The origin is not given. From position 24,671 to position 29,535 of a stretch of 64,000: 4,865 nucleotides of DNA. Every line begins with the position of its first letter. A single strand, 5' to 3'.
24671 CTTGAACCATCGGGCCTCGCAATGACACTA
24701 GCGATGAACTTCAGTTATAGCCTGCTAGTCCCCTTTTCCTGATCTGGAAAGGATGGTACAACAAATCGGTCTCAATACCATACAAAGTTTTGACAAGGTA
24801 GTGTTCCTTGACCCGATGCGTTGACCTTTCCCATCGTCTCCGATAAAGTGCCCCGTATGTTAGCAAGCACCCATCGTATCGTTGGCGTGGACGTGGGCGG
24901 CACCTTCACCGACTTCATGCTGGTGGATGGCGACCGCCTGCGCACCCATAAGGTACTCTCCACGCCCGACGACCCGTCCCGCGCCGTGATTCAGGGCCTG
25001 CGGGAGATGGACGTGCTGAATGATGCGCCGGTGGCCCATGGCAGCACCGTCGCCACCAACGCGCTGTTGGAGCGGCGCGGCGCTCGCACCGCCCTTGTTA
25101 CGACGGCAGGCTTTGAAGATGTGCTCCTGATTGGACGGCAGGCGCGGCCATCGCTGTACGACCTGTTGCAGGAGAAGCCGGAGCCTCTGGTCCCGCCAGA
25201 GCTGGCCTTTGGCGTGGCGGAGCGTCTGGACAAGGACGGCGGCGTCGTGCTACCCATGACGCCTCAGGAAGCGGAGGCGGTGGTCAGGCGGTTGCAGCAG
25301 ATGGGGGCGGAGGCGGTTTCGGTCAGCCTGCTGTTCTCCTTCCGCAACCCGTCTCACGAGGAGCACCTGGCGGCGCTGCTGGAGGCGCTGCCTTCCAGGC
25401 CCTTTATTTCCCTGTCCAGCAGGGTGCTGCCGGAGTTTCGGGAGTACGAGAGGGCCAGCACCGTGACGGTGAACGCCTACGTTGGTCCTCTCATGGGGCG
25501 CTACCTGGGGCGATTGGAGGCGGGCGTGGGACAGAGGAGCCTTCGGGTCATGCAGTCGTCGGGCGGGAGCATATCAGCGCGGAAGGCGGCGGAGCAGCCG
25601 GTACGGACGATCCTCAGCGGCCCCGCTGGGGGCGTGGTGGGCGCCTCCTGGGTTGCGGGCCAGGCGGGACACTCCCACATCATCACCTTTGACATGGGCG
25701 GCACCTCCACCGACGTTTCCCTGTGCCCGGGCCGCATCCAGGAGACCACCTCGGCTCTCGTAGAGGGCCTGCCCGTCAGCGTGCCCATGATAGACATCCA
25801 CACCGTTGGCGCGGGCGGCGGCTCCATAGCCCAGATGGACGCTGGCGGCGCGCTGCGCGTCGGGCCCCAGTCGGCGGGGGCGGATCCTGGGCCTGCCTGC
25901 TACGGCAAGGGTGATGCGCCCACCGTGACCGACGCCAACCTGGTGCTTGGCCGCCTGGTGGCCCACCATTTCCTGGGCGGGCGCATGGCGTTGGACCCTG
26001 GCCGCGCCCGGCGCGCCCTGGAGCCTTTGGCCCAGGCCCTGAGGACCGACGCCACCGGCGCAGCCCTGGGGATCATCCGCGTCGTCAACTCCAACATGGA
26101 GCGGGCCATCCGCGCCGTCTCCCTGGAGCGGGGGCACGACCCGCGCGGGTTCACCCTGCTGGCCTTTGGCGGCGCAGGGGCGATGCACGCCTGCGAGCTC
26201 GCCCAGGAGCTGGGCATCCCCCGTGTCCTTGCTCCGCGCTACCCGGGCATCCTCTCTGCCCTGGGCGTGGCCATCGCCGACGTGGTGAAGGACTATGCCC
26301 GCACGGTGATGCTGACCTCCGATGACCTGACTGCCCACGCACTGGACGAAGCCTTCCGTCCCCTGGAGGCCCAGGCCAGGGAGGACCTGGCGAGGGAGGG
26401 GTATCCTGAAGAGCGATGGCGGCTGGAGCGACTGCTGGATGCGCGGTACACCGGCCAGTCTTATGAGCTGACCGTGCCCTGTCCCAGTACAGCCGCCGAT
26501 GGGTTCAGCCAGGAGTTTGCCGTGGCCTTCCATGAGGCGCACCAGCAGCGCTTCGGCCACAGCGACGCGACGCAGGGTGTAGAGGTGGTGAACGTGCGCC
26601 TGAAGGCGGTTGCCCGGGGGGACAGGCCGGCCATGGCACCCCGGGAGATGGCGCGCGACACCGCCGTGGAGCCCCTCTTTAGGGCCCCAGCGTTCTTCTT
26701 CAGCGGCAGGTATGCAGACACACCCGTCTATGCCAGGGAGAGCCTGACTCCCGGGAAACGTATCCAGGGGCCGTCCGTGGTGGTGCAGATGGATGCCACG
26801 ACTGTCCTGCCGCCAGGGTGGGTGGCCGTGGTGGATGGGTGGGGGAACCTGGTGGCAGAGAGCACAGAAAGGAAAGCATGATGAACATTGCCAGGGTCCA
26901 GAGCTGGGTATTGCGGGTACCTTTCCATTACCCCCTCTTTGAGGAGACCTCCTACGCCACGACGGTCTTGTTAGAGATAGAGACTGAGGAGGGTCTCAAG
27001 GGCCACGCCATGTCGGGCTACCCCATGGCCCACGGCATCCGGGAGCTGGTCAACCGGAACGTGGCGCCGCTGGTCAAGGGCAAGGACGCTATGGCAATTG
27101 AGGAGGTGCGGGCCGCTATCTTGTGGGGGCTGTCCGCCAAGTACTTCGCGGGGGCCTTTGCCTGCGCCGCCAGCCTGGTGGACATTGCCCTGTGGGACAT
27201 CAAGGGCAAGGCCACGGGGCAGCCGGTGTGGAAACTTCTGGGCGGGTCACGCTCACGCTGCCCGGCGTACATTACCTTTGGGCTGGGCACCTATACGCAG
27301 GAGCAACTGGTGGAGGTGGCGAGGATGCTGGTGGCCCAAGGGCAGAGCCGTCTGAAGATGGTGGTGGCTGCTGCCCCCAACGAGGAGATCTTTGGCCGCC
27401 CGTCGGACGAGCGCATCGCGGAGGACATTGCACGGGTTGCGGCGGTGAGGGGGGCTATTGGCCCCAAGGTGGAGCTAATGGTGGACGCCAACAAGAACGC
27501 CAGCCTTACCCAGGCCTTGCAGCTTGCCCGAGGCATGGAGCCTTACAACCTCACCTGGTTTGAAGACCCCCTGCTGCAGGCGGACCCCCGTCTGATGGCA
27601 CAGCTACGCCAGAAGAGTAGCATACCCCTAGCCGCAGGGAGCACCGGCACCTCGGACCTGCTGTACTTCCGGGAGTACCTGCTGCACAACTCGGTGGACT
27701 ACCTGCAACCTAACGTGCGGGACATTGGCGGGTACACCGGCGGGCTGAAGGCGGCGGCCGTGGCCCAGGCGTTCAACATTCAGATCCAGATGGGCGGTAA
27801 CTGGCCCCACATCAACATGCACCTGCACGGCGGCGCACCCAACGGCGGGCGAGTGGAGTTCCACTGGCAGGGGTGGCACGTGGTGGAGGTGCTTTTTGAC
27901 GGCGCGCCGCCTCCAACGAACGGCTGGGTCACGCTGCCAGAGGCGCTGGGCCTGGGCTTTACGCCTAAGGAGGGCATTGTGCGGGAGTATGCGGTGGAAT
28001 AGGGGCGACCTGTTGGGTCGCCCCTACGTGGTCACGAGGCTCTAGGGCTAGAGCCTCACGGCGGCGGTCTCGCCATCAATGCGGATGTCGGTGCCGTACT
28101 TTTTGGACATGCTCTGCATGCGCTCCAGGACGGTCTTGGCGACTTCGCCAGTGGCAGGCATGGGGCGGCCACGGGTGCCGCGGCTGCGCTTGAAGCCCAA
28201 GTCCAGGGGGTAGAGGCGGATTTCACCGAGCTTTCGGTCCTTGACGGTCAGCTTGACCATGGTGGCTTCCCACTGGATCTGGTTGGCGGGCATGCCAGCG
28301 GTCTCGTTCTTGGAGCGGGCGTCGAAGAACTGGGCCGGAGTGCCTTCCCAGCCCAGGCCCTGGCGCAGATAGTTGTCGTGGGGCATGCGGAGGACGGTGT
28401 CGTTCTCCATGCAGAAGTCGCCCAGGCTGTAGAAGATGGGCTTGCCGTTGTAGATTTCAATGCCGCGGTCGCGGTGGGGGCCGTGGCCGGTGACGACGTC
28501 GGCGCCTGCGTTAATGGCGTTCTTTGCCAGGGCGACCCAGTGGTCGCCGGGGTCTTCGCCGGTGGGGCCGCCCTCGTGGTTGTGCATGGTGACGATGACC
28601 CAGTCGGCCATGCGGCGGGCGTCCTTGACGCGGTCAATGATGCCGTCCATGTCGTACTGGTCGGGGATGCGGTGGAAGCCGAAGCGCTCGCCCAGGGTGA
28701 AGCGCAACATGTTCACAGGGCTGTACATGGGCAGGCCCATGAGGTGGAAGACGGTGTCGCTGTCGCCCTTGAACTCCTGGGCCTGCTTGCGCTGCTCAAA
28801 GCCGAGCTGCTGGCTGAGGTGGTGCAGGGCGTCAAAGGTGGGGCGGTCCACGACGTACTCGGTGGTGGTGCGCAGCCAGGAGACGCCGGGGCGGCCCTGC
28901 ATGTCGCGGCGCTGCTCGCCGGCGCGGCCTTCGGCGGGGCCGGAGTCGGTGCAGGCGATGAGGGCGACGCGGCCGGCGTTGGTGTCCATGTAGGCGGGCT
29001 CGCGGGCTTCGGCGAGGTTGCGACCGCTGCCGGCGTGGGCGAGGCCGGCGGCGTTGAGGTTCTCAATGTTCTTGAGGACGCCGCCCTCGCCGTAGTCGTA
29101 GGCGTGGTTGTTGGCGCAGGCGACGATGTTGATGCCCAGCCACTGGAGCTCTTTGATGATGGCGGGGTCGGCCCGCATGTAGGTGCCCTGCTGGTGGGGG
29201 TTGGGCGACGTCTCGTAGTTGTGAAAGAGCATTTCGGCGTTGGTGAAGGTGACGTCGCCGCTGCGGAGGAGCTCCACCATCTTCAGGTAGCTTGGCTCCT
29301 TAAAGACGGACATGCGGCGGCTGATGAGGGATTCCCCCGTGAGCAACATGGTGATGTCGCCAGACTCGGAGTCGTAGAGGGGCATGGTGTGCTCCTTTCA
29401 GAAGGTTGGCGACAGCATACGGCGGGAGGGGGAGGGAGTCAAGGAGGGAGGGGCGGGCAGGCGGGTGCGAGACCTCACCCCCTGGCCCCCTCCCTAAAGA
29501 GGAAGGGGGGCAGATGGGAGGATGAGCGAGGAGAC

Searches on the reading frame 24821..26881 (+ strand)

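Call 12: search_protein_families(library=pfam, proteins=[window:24821-26881:+], max_evalue=0.001)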
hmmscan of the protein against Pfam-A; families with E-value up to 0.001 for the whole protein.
window:24821-26881:+ (686 aa): 3 families
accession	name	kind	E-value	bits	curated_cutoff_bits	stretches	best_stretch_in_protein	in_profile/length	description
PF01968.24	Hydantoinase_A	-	2.9e-101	339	22.9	1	211-491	1-290/291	Hydantoinase/oxoprolinase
PF05378.19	Hydant_A_N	-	1.5e-47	162.1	25.2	1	21-188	2-173/176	Hydantoinase/oxoprolinase N-terminal region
PF19278.4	Hydant_A_C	-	3.6e-17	62.8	21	1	505-674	11-185/193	Hydantoinase/oxoprolinase C-terminal domain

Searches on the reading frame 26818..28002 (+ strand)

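Call 12: search_protein_families(library=pfam, proteins=[window:26818-28002:+], max_evalue=0.001)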
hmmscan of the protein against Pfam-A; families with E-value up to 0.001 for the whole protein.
window:26818-28002:+ (394 aa): 2 families
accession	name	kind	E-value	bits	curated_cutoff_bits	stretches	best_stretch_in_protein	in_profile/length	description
PF13378.12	MR_MLE_C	-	9e-47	160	29.4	1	165-385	3-217/219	Enolase C-terminal domain-like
PF02746.21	MR_MLE_N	-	1e-16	61.6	22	1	28-142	9-117/117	Mandelate racemase / muconate lactonizing enzyme, N-terminal domain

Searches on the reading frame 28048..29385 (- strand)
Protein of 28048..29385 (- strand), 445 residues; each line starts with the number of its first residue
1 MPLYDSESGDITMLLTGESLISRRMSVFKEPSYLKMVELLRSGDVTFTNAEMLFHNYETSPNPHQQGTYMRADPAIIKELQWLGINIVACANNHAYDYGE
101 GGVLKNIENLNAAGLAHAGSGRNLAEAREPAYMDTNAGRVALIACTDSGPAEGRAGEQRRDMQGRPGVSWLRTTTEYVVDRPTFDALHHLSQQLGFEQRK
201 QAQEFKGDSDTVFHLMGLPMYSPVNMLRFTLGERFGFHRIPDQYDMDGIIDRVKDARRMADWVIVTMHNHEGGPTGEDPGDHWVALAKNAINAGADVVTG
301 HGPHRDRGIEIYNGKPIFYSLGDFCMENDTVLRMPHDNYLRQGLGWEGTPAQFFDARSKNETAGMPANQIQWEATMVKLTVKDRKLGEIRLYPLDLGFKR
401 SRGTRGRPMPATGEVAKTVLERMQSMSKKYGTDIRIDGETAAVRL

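Call 48: search_protein_families(library=pfam, proteins=[window:28048-29385:-], max_evalue=0.001)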
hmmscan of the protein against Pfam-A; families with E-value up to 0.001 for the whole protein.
window:28048-29385:- (445 aa): 1 family
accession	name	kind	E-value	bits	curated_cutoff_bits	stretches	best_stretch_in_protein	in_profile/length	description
PF09587.15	PGA_cap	-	2.8e-52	178.2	27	1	30-326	26-253/255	Bacterial capsule synthesis protein PGA_cap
